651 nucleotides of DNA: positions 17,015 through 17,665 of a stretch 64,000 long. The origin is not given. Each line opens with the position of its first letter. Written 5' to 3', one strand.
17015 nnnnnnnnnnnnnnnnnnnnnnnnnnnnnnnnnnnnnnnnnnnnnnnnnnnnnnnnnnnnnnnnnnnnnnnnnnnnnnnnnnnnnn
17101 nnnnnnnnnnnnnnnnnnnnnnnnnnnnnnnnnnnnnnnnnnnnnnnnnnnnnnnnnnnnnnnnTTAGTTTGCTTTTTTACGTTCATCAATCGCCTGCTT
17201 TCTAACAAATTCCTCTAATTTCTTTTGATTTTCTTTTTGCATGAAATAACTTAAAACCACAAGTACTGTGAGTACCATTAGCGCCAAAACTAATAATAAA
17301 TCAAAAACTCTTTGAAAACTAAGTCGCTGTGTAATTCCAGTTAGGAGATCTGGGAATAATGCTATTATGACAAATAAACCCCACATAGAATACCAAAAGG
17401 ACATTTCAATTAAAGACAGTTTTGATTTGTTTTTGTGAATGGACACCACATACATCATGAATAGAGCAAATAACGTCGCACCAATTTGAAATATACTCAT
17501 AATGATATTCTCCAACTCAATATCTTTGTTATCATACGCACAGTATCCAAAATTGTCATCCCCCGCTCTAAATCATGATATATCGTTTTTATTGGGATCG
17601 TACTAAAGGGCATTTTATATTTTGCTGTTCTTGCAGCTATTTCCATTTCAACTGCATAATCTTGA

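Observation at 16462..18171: Two GtrB/CsbB/DPM1-like polyprenol-phosphate sugar synthases with a DUF2304-like partner: the donor side of the GT-C system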

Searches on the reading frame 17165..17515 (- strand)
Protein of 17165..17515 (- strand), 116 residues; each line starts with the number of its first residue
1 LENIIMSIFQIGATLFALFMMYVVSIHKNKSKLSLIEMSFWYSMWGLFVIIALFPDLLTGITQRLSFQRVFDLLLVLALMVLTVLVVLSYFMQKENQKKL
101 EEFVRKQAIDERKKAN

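Call 5: search_protein_families(library=pfam, proteins=[window:17165-17515:-], max_evalue=0.01)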
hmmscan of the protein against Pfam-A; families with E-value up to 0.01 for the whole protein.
window:17165-17515:- (116 aa): 1 family
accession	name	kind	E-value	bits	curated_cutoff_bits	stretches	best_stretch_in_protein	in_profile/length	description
PF10066.14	DUF2304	-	1.7e-16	60.8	25.5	1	9-112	2-105/106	Uncharacterized conserved protein (DUF2304)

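Call 6: search_protein_families(library=ncbifam, proteins=[window:17165-17515:-], max_evalue=0.01)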
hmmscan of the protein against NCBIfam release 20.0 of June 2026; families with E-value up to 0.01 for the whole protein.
window:17165-17515:- (116 aa): 1 family
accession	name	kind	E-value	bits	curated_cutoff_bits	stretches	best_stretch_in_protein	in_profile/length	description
NF007934.1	PRK10650.1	equivalog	0.0038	17.7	103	1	33-83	56-106/109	multidrug/spermidine efflux SMR transporter subunit MdtI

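Call 18: find_homologous_proteins(query=window:17165-17500:-, max_evalue=0.001)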
Query window:17165-17500:- (111 aa): 123 proteins with E <= 0.001 among 129 candidates; the best 120 are listed.
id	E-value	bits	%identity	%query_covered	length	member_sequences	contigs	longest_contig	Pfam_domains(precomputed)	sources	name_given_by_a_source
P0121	6.9e-62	224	100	100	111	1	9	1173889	PF10066.15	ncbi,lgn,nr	ncbi:MAG: hypothetical protein BroJett025_05050 [Patescibacteria group bacterium]|nr:MAG: hypothetic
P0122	5.8e-55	202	87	100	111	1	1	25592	PF10066.15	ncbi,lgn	-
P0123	1.8e-53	197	86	99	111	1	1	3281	PF10066.15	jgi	-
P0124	1.9e-53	197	90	97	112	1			PF10066.15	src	-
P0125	1.2e-51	191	85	98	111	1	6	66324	PF10066.15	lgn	-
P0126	9.8e-51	188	83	98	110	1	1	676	PF10066.15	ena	-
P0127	1.2e-50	188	82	98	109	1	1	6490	PF10066.15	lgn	-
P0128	2.0e-50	187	82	98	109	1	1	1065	PF10066.15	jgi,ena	-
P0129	3.9e-50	186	78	100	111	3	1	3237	PF10066.15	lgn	-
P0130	1.2e-49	185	83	98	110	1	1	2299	PF10066.15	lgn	-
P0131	2.4e-49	184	83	97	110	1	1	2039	PF10066.15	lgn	-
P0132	2.9e-49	183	79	98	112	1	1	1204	PF10066.15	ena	-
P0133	5.6e-49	183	83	97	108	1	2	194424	PF10066.15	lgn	-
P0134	7.2e-49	182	84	96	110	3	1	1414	PF10066.15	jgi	jgi:hypothetical protein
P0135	9.4e-49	182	80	100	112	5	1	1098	PF10066.15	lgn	-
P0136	1.8e-48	181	80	98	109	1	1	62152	PF10066.15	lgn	-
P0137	2.3e-48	181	79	97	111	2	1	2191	PF10066.15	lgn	-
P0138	2.3e-48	181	78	100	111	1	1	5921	PF10066.15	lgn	-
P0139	2.9e-48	180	80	100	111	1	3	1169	PF10066.15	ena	-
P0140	6.2e-48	179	80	97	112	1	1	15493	PF10066.15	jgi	jgi:hypothetical protein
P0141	8.1e-48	179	80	98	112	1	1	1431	PF10066.15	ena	-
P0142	1.0e-47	178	81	96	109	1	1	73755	PF10066.15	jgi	jgi:hypothetical protein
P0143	2.0e-47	178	80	98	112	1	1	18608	PF10066.15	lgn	-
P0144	2.4e-47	177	78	98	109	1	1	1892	PF10066.15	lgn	-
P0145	1.2e-46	175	80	96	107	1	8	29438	PF10066.15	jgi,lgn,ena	-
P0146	4.3e-46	173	79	98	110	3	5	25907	PF10066.15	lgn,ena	-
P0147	4.3e-46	173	78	98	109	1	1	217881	PF10066.15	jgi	jgi:hypothetical protein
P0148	4.6e-46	173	79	96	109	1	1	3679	PF10066.15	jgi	jgi:hypothetical protein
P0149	4.6e-46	173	79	98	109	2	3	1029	PF10066.15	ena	-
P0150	2.0e-45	171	78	98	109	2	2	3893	PF10066.15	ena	-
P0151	3.2e-45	170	76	98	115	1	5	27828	PF10066.15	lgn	-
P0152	5.9e-45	170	78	96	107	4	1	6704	PF10066.15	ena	-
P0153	5.7e-44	166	76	96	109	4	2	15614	PF10066.15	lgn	-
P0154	9.1e-44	166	73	98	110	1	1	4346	PF10066.15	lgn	-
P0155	1.3e-43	165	74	100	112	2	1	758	PF10066.15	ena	-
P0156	3.2e-43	164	72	98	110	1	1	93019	PF10066.15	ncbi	-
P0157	2.0e-42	161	72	97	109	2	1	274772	PF10066.15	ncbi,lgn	-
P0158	2.4e-41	158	71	98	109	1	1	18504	PF10066.15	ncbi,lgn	ncbi:MAG: DUF2304 domain-containing protein [Microgenomates group bacterium]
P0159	4.2e-41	157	70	97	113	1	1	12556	PF10066.15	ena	-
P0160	4.3e-41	157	71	100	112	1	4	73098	PF10066.15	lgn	-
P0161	2.0e-40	155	74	97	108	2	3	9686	PF10066.15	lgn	-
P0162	2.5e-39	152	64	98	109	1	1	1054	PF10066.15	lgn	-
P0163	2.9e-38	148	68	98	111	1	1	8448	PF10066.15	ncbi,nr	ncbi:MAG: DUF2304 family protein [Candidatus Pacebacteria bacterium]|nr:DUF2304 family protein [Cand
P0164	6.5e-37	144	64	98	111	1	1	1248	PF10066.15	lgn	-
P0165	2.0e-36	142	63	98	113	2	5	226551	PF10066.15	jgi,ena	jgi:hypothetical protein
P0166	3.1e-36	142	64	98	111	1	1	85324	PF10066.15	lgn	-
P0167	9.5e-36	140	63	95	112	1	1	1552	PF10066.15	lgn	-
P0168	1.0e-35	140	66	98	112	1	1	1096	PF10066.15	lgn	-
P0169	1.9e-35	139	64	95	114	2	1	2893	PF10066.15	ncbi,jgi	-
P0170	2.0e-35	139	62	98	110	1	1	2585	PF10066.15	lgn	-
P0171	2.2e-35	139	61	100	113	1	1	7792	PF10066.15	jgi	jgi:hypothetical protein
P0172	2.3e-35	139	64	96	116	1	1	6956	PF10066.15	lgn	-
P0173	2.9e-35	139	66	98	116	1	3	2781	PF10066.15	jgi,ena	-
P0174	5.8e-35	138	59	100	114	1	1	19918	PF10066.15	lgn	-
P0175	6.0e-35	138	63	98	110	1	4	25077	PF10066.15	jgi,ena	-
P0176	1.7e-34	136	61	100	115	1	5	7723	PF10066.15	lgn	-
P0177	2.3e-34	136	61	98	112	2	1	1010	PF10066.15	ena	-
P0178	3.0e-34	135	62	98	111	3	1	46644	PF10066.15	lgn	-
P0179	3.1e-34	135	59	100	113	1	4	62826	PF10066.15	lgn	-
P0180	3.7e-34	135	61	96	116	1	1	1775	PF10066.15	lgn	-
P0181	5.6e-34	134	58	98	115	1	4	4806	PF10066.15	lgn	-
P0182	6.2e-34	134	61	96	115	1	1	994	PF10066.15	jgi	jgi:hypothetical protein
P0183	6.6e-34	134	62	98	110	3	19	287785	PF10066.15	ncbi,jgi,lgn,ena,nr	ncbi:MAG: hypothetical protein A2383_01685 [Candidatus Pacebacteria bacterium RIFOXYB1_FULL_39_46]|n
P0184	1.0e-33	134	65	98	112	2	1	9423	PF10066.15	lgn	-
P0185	1.0e-33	134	62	95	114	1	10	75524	PF10066.15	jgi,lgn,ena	jgi:hypothetical protein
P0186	1.0e-33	134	65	94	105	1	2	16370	PF10066.15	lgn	-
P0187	2.3e-33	132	64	96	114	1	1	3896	PF10066.15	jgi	jgi:hypothetical protein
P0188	2.8e-33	132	62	94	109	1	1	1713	PF10066.15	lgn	-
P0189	2.8e-33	132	64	96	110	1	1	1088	PF10066.15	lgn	-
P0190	3.8e-33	132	57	100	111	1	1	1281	PF10066.15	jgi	-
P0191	5.2e-33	131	60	98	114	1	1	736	PF10066.15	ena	-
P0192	5.5e-33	131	60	98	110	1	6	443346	PF10066.15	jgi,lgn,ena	jgi:hypothetical protein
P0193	6.8e-33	131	59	100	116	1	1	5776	PF10066.15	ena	-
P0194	7.1e-33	131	60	98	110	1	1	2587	PF10066.15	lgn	-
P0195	8.5e-33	131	61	98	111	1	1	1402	PF10066.15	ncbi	-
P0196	9.3e-33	130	61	98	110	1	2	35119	PF10066.15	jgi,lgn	jgi:hypothetical protein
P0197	1.2e-32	130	63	95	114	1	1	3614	PF10066.15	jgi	jgi:hypothetical protein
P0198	2.2e-32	129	58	100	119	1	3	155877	PF10066.15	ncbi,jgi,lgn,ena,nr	ncbi:MAG: hypothetical protein COU69_01620 [Candidatus Pacebacteria bacterium CG10_big_fil_rev_8_21_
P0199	3.4e-32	129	58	98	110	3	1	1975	PF10066.15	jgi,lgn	jgi:hypothetical protein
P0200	3.9e-32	128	60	100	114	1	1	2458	PF10066.15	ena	-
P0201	6.0e-32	128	61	98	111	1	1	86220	PF10066.15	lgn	-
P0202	7.5e-32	128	60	98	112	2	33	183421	PF10066.15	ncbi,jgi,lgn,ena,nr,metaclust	ncbi:MAG: DUF2304 domain-containing protein [Candidatus Pacebacteria bacterium]|jgi:hypothetical pro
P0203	1.0e-31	127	59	100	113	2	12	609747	PF10066.15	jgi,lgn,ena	jgi:hypothetical protein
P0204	1.3e-31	127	55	100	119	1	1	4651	PF10066.15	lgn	-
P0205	1.8e-31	126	61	95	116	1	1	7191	PF10066.15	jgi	jgi:hypothetical protein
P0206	1.8e-31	126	60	100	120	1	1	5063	PF10066.15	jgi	-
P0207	2.4e-31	126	61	95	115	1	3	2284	PF10066.15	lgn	-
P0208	3.1e-31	126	61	98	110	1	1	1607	PF10066.15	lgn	-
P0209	4.8e-31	125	60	95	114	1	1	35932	PF10066.15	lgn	-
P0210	7.5e-31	124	62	95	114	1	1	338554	PF10066.15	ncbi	-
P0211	9.4e-31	124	59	95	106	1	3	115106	PF10066.15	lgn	-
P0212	1.2e-30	124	59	98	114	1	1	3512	PF10066.15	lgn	-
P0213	1.3e-30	124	58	98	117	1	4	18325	PF10066.15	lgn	-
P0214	2.9e-30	123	58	95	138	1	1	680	PF10066.15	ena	-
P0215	4.6e-30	122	59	100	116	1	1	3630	PF10066.15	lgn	-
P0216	5.2e-30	122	63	94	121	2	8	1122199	PF10066.15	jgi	jgi:hypothetical protein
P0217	5.4e-30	122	56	96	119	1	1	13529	PF10066.15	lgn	-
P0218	6.8e-30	121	57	98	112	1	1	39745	PF10066.15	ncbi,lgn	ncbi:MAG TPA: DUF2304 family protein [Patescibacteria group bacterium]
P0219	1.5e-29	120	87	63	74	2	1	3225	PF10066.15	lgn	-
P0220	1.6e-29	120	59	99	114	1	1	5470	PF10066.15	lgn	-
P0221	5.0e-29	119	59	95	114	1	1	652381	PF10066.15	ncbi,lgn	ncbi:MAG: DUF2304 family protein [Patescibacteria group bacterium]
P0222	1.7e-28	117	60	98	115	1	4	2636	PF10066.15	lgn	-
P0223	6.1e-28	115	55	95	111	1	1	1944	PF10066.15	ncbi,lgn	-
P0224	6.1e-28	115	56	95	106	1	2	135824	PF10066.15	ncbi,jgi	jgi:hypothetical protein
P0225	6.4e-28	115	52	96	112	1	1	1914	PF10066.15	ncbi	-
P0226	3.1e-27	113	53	97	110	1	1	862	PF10066.15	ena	-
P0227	3.4e-27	113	58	98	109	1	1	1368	PF10066.15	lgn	-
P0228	3.4e-27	113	56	97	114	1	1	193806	PF10066.15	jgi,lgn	-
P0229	3.8e-27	112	56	97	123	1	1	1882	PF10066.15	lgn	-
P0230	4.2e-27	112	56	98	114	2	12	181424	PF10066.15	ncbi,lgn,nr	ncbi:MAG: DUF2304 domain-containing protein [Pseudomonadales bacterium]|nr:DUF2304 domain-containing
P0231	5.1e-27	112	56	91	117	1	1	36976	PF10066.15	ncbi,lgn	-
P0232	5.8e-27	112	56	94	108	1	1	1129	PF10066.15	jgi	-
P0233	8.9e-27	111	56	97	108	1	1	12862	PF10066.15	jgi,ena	-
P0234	1.3e-26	111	54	98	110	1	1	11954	PF10066.15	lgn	-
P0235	4.8e-26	109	51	97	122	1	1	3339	PF10066.15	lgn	-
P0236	1.2e-25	108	52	93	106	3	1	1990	PF10066.15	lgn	-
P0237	2.3e-25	107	52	100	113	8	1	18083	PF10066.15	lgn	-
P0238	6.8e-25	105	52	94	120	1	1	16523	PF10066.15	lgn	-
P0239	1.2e-24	105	50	100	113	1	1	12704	PF10066.15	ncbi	-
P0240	1.7e-24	104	53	100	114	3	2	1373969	PF10066.15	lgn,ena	-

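Call 24: find_related_loci(query=A1, collection=genome_contigs, flank=6000)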
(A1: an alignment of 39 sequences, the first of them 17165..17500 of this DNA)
Query A1 (111 aa) in genome_contigs; peptide patterns used: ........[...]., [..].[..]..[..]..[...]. (x = any residue, [..] = any of these).
314 stretches matched a pattern; 43 encode a relative of the query (tblastn E <= 1e-3); 43 distinct loci.
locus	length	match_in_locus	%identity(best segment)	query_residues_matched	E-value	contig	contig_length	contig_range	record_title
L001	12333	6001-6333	87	1-111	1e-52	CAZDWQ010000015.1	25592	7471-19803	MAG TPA_asm: uncultured Pseudomonadales bacterium isolate SRP192515_co1_182 genome assembly, contig: NODE_1734_length_25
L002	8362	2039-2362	68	1-108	1e-44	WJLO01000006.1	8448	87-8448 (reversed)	MAG: Candidatus Paceibacterota bacterium isolate Bin_542 k141_197931, whole genome shotgun sequence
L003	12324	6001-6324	63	1-108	1e-42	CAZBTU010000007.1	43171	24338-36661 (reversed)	MAG TPA_asm: uncultured Pseudomonadales bacterium isolate SRP286056_co2_100 genome assembly, contig: NODE_1041_length_43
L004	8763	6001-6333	58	1-111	2e-41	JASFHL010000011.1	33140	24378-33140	MAG: Candidatus Woesebacteria bacterium isolate D0608M20metaG_Bin_4550 D0608M20metaG_FD_scaffold_83_c1, whole genome sho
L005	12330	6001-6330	62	1-109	1e-40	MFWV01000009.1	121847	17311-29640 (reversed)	MAG: Candidatus Pacebacteria bacterium RIFOXYA1_FULL_38_18 rifoxya1_full_scaffold_40, whole genome shotgun sequence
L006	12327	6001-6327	60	1-109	5e-40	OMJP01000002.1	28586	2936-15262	bacterium isolate AM_2116 genome assembly, contig: k99_360928, whole genome shotgun sequence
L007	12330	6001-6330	62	1-110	4e-40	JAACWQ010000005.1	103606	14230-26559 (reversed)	MAG: Candidatus Paceibacterota bacterium isolate CG_2015-01t_44_17 CG_2015-01t_curated_scaffold_48, whole genome shotgun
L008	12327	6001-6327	57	1-109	2e-39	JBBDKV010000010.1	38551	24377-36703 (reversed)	MAG: Patescibacteria group bacterium isolate LejiaA_43_11 Lejia_A_1705_length_38551_cov_7, whole genome shotgun sequence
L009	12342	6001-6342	58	1-111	8e-40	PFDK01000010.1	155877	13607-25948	MAG: Candidatus Pacebacteria bacterium CG10_big_fil_rev_8_21_14_0_10_56_10 CG10_8_21_14_0.10_scaffold_220_c, whole genom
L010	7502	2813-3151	58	1-110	3e-39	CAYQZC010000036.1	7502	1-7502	MAG TPA_asm: uncultured Pseudomonadales bacterium isolate SRP292972_co1_124 genome assembly, contig: NODE_4013_length_75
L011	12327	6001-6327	60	1-109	9e-39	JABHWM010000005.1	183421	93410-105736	MAG: Candidatus Paceibacterota bacterium isolate SI047_bin131 k141_258894, whole genome shotgun sequence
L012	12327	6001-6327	55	1-109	2e-38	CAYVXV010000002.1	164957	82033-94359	MAG TPA_asm: uncultured Pseudomonadales bacterium isolate SRP193661_co2_36 genome assembly, contig: NODE_47_length_16495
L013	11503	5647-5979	57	1-111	2e-36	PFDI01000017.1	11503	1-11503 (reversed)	MAG: Candidatus Pacebacteria bacterium CG10_big_fil_rev_8_21_14_0_10_44_54 CG10_8_21_14_0.10_scaffold_5978_c, whole geno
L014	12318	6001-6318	59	1-106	7e-36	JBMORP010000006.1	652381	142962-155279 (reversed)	MAG: Patescibacteria group bacterium isolate Betzabe_MAG183 MAG183_6, whole genome shotgun sequence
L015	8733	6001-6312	57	1-104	8e-36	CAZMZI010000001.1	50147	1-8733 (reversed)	MAG TPA_asm: uncultured Pseudomonadales bacterium isolate SRP192515_co1_162 genome assembly, contig: NODE_489_length_501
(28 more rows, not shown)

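Call 61: search_protein_families(library=ncbifam, proteins=[L006:6337-7131:+, L006:8044-8994:+, L006:7134-8069:+, L006:4395-5315:+, L006:9660-11210:+, L006:1614-3260:+], max_evalue=0.00001)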
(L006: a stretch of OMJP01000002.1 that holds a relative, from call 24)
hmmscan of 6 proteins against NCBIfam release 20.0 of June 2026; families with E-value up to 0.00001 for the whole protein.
L006:6337-7131:+ (264 aa): 3 families
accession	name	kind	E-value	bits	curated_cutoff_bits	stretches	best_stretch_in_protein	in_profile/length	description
TIGR04009.1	wcaE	equivalog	4.2e-11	42.6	369.2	1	5-220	5-202/248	colanic acid biosynthesis glycosyltransferase WcaE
NF047683.1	TeichurnBiosyTuaG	equivalog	4e-09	36.5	400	1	5-142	10-139/252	teichuronic acid biosynthesis protein TuaG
NF007482.0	PRK10073.1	equivalog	2.8e-06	26.6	423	1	5-75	10-82/334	glycosyltransferase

L006:8044-8994:+ (316 aa): 17 families
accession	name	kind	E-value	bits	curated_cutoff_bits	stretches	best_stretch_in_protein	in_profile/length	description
NF047588.1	GlcsyltransPgfSStrep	equivalog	5.2e-73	246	500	1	11-312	2-305/308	glycosyltransferase PgfS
NF007986.1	PRK10714.1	equivalog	1.8e-45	155.3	529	1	11-311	7-310/316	undecaprenyl-phosphate 4-deoxy-4-formamido-L-arabinose transferase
NF041875.1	EPS_EpsD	equivalog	6.9e-16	58.5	370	1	12-129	1-116/325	exopolysaccharide biosynthesis glycosyltransferase EpsD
TIGR03937.1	PgaC_IcaA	equivalog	1.3e-14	54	422.3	1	4-109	39-142/407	poly-beta-1,6-N-acetyl-D-glucosamine synthase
TIGR04283.1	glyco_like_mftF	equivalog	7.2e-13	48.6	182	1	12-141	1-121/221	TIGR04283 family arsenosugar biosynthesis glycosyltransferase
NF007482.0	PRK10073.1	equivalog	2.3e-12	46.6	423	1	7-119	3-112/334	glycosyltransferase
TIGR03965.1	mycofact_glyco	equivalog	1e-11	44.4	280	1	6-108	70-170/467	mycofactocin biosynthesis glycosyltransferase MftF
NF050050.1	ProtGlycPglI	equivalog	1.8e-09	37.4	500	1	9-129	1-120/306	GalNAc(5)-diNAcBac-PP-undecaprenol beta-1,3-glucosyltransferase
NF047683.1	TeichurnBiosyTuaG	equivalog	6.2e-09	35.9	400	1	7-121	3-116/252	teichuronic acid biosynthesis protein TuaG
NF058614.1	PPMAGASynPpgS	equivalog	2.3e-08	33.7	370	1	14-156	4-142/226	polyprenyl-phospho-N-acetylgalactosaminyl synthase PpgS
TIGR04182.1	glyco_TIGR04182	equivalog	5.7e-08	32.5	325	0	13-174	3-158/293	S-layer glycoprotein N-glycosyltransferase AglJ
NF010496.0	PRK13915.1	equivalog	2.3e-07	30.2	262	1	8-114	29-138/307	glucosyl-3-phosphoglycerate synthase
NF050819.1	PolSacchBiosHfsG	equivalog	4.6e-07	29.3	500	1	6-111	8-110/302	polysaccharide biosynthesis protein HfsG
TIGR04242.1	nodulat_NodC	equivalog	5.9e-07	28.8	550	1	6-110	44-149/395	chitooligosaccharide synthase NodC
TIGR03111.1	glyc2_xrt_Gpos1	hypoth_equivalog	1.1e-06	27.8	363.95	1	7-120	46-159/439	TIGR03111 family XrtG-associated glycosyltransferase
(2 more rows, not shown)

L006:7134-8069:+ (311 aa): 17 families
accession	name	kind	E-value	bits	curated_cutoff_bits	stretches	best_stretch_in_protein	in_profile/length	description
NF047922.1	GDPFucSynFcl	equivalog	2.9e-86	289.7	500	1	8-309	2-303/308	GDP-L-fucose synthase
TIGR01181.1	dTDP_gluc_dehyt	equivalog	2.4e-29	102.4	365.1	1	44-310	57-314/321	dTDP-glucose 4,6-dehydratase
TIGR04180.1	EDH_00030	hypoth_equivalog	9.3e-29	100.4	475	1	43-269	55-267/297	NAD-dependent 4,6-dehydratase LegB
TIGR01179.1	galE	equivalog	7.9e-23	80.8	262.3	1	44-310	54-328/332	UDP-glucose 4-epimerase GalE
NF011728.1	PRK15181.1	equivalog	4.6e-19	68.6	760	1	45-307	77-337/348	Vi polysaccharide biosynthesis UDP-N-acetylglucosaminuronic acid C-4 epimerase TviC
NF007490.0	PRK10084.1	subfamily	5.8e-19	68.3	649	1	137-310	165-337/361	dTDP-glucose 4,6-dehydratase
NF007582.0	PRK10217.1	equivalog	7.3e-16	58.2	698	1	110-310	131-334/355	dTDP-glucose 4,6-dehydratase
NF042422.1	oxyalk_red_OleD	equivalog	8e-15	55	580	1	10-231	2-218/329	2-alkyl-3-oxoalkanoate reductase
TIGR02197.1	heptose_epim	equivalog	2.3e-14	53.3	274.6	1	11-308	1-314/316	ADP-glyceromanno-heptose 6-epimerase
TIGR02622.1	CDP_4_6_dhtase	equivalog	4.4e-12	45.8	278.45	1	39-309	56-332/352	CDP-glucose 4,6-dehydratase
NF007956.0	PRK10675.1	subfamily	1.7e-11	43.9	394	1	43-308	56-330/338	UDP-glucose 4-epimerase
TIGR03466.1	HpnA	hypoth_equivalog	4.2e-09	35.7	367.65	1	10-112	2-115/327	hopanoid-associated sugar epimerase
NF043036.1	ErythonDh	equivalog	5.8e-09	35.6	325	0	37-302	53-315/321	D-erythronate dehydrogenase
NF042423.1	oxyalk_red_Shew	equivalog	1e-08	34.6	580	1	7-249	7-242/331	2-alkyl-3-oxoalkanoate reductase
NF008872.0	PRK11908.1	equivalog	1.2e-07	31.1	294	0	55-307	65-335/349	bifunctional UDP-4-keto-pentose/UDP-xylose synthase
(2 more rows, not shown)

L006:4395-5315:+ (306 aa): 32 families (the best 25 are shown)
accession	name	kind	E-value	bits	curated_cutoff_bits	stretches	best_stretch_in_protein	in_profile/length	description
TIGR01179.1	galE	equivalog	9.4e-59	198.9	262.3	1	2-304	1-327/332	UDP-glucose 4-epimerase GalE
TIGR01181.1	dTDP_gluc_dehyt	equivalog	1.7e-55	188.4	365.1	1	2-305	1-314/321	dTDP-glucose 4,6-dehydratase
TIGR04180.1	EDH_00030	hypoth_equivalog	1.7e-43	148.8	475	1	3-288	1-295/297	NAD-dependent 4,6-dehydratase LegB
TIGR02197.1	heptose_epim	equivalog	1.8e-37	129.2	274.6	1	3-304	1-315/316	ADP-glyceromanno-heptose 6-epimerase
NF007490.0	PRK10084.1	subfamily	9e-34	117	649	1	1-304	1-336/361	dTDP-glucose 4,6-dehydratase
NF007956.0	PRK10675.1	subfamily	7.4e-33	114.1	394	1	1-303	1-330/338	UDP-glucose 4-epimerase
NF007582.0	PRK10217.1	equivalog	1.4e-32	113.2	698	1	2-303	3-332/355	dTDP-glucose 4,6-dehydratase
NF011728.1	PRK15181.1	equivalog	1.4e-31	109.8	760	1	3-303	18-338/348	Vi polysaccharide biosynthesis UDP-N-acetylglucosaminuronic acid C-4 epimerase TviC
TIGR02622.1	CDP_4_6_dhtase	equivalog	3.1e-28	98.9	278.45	1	2-304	6-332/352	CDP-glucose 4,6-dehydratase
NF008360.0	PRK11150.1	equivalog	1.7e-25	89.9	452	1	3-253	2-254/310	ADP-glyceromanno-heptose 6-epimerase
TIGR03466.1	HpnA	hypoth_equivalog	7.4e-20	71.1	367.65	1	1-256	1-249/327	hopanoid-associated sugar epimerase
NF047922.1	GDPFucSynFcl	equivalog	2.4e-19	69.9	500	1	2-304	4-303/308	GDP-L-fucose synthase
NF058621.1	DiazavRedAvaA7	equivalog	3e-19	69.8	400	1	1-255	1-250/304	3-diazoavenalumate denitrifying reductase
TIGR01472.1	gmd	equivalog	6.8e-19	68.3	415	1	46-253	57-268/342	GDP-mannose 4,6-dehydratase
NF042422.1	oxyalk_red_OleD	equivalog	1.6e-16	60.6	580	1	1-244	1-235/329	2-alkyl-3-oxoalkanoate reductase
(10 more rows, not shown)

L006:9660-11210:+ (516 aa): 0 families

L006:1614-3260:+ (548 aa): 0 families
